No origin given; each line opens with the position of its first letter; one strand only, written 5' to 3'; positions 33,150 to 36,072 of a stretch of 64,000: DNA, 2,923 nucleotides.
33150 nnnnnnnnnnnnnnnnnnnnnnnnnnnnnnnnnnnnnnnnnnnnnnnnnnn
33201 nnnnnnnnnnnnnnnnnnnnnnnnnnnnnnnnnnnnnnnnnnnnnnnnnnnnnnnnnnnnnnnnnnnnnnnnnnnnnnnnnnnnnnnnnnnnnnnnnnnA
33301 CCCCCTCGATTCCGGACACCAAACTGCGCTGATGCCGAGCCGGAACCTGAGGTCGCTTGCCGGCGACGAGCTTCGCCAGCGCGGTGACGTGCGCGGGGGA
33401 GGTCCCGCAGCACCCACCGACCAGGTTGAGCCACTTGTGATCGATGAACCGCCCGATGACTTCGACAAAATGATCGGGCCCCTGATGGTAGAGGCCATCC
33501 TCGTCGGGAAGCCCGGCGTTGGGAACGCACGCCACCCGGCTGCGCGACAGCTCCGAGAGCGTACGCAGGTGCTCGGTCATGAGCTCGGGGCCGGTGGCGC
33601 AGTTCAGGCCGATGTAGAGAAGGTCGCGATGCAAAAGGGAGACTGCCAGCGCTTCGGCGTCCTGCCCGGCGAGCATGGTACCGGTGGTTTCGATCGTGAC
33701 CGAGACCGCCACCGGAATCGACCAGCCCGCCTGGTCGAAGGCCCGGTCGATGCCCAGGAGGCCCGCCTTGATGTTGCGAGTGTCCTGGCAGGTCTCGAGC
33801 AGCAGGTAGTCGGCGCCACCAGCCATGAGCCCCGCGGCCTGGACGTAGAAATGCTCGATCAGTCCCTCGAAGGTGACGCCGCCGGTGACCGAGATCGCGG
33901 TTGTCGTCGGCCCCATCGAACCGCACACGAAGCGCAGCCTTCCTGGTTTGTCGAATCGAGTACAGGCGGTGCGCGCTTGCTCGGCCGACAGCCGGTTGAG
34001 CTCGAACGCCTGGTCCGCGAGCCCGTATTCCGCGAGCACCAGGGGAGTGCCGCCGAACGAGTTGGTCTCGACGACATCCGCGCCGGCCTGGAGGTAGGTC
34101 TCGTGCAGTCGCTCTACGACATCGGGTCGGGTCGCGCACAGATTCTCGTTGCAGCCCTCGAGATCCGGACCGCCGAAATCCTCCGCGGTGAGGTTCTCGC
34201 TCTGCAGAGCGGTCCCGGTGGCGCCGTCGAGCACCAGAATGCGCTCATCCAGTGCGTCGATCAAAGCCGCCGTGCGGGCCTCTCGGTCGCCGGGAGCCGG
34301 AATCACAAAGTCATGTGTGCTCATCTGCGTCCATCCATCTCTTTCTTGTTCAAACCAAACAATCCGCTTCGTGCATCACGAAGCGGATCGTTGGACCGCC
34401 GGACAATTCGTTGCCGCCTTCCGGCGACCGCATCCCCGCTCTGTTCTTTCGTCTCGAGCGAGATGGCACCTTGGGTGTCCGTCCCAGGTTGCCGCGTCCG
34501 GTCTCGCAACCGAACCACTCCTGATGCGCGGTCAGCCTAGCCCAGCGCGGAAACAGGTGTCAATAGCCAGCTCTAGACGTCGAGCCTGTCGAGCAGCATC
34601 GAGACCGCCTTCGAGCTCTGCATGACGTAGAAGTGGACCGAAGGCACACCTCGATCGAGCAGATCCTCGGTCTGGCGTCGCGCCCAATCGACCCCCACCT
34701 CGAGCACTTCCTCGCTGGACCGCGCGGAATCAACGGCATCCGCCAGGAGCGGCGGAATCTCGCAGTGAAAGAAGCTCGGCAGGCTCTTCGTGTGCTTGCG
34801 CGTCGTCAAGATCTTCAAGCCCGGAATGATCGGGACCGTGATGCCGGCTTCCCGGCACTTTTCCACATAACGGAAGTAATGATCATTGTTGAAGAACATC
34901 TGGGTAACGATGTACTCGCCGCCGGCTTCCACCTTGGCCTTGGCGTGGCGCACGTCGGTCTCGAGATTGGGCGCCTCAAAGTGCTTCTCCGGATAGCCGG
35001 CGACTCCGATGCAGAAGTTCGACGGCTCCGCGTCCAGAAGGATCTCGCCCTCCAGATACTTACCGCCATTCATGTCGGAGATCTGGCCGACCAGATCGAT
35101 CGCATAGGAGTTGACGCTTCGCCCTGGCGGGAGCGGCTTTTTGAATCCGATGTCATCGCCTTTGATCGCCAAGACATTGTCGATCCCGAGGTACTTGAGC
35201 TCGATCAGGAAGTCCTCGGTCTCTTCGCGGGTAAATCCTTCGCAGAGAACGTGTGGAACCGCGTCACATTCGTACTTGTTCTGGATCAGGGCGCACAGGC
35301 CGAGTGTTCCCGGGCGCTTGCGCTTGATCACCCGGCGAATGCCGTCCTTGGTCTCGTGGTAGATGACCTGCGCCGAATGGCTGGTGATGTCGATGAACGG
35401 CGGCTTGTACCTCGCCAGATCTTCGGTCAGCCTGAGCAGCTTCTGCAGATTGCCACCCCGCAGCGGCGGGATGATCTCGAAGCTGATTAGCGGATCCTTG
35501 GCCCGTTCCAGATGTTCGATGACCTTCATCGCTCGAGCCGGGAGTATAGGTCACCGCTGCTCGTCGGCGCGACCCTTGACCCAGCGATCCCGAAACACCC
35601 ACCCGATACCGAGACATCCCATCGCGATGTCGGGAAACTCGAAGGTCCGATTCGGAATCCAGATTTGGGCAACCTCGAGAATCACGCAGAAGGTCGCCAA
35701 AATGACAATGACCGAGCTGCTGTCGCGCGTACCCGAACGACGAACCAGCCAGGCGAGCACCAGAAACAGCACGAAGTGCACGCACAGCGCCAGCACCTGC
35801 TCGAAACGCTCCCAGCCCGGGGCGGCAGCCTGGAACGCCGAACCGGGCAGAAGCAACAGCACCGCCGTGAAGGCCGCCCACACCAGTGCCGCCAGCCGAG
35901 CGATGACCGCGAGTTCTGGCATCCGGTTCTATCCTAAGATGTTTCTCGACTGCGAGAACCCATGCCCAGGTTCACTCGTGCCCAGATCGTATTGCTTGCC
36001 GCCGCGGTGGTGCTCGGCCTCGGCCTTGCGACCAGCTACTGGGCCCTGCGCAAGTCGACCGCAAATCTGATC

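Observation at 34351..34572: Candidate SAM-I riboswitch with its own terminator sits between metF and metH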

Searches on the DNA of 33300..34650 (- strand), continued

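Call 46: search_rna_families(source=window, start=34427, end=34536, threshold=evalue, max_evalue=10, show_alignments=2)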
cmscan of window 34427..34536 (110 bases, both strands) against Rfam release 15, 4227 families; matches with E-value up to 10: 2.
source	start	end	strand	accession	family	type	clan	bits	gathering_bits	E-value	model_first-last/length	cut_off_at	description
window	34427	34532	-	RF01725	SAM-I-IV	Cis-reg; riboswitch;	CL00012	29.8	41.1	0.0017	1-73/99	3'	SAM-I/IV (S-adenosyl methionine) riboswitch aptamer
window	34427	34448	+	RF02338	GlsR16_miR3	Gene; snRNA; snoRNA; CD-box;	-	13.4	100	1.7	56-77/77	5'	Giardia snoRNA GlsR16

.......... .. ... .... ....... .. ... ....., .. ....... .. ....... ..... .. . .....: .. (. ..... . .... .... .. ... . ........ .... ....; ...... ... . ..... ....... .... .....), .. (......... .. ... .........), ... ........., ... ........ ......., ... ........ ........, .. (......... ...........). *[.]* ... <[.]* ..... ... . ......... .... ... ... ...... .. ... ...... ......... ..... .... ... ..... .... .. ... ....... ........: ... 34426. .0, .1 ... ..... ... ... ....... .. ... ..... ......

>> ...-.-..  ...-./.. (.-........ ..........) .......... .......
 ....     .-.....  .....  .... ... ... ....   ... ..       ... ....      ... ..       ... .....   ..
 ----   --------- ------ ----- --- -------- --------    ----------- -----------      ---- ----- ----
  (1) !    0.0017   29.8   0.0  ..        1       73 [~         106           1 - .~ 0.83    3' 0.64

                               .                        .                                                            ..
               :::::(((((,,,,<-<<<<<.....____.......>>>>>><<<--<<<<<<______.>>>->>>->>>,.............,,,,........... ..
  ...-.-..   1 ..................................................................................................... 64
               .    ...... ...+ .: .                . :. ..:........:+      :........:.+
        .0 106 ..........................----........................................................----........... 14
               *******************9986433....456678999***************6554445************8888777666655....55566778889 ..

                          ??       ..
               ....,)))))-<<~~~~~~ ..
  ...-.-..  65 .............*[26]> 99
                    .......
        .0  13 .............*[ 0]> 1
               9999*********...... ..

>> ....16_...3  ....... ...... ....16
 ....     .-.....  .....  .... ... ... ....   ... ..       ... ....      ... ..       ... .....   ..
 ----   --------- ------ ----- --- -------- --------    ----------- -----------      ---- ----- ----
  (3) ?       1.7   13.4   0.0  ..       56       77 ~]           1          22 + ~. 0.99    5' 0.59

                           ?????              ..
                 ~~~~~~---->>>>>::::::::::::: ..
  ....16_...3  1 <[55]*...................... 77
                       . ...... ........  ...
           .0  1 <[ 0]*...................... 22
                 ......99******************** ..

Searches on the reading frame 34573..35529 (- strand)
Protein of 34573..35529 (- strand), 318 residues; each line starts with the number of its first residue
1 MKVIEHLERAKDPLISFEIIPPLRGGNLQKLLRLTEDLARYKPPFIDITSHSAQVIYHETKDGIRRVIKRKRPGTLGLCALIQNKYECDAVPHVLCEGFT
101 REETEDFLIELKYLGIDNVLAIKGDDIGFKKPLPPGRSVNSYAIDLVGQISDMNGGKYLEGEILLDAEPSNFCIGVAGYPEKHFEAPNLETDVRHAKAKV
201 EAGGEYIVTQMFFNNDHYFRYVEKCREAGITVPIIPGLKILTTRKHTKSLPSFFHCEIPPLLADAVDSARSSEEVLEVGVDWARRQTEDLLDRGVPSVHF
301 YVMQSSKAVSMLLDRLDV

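Call 5: search_protein_families(library=pfam, proteins=[window:34573-35529:-])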
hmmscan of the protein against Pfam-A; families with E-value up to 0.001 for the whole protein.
window:34573-35529:- (318 aa): 1 family
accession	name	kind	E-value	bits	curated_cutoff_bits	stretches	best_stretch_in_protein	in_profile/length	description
PF02219.23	MTHFR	-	1.5e-57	195.5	24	1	6-316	5-286/287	Methylenetetrahydrofolate reductase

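Call 9: find_encoding_contigs(protein=window:34573-35529:-, flank=3000, max_places=6)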
Protein window:34573-35529:- (318 aa): no gene with exactly this product is on record in the collection.

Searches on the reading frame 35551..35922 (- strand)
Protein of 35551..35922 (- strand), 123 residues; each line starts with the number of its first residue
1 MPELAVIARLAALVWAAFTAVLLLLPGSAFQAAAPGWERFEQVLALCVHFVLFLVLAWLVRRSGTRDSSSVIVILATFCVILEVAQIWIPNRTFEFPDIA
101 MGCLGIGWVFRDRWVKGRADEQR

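Call 5: search_protein_families(library=pfam, proteins=[window:35551-35922:-])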
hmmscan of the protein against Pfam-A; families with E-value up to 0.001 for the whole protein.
window:35551-35922:- (123 aa): 1 family
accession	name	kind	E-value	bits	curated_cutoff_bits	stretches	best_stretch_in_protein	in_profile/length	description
PF04892.17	VanZ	-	1.7e-06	29.1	30.1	1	43-106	55-115/126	VanZ like family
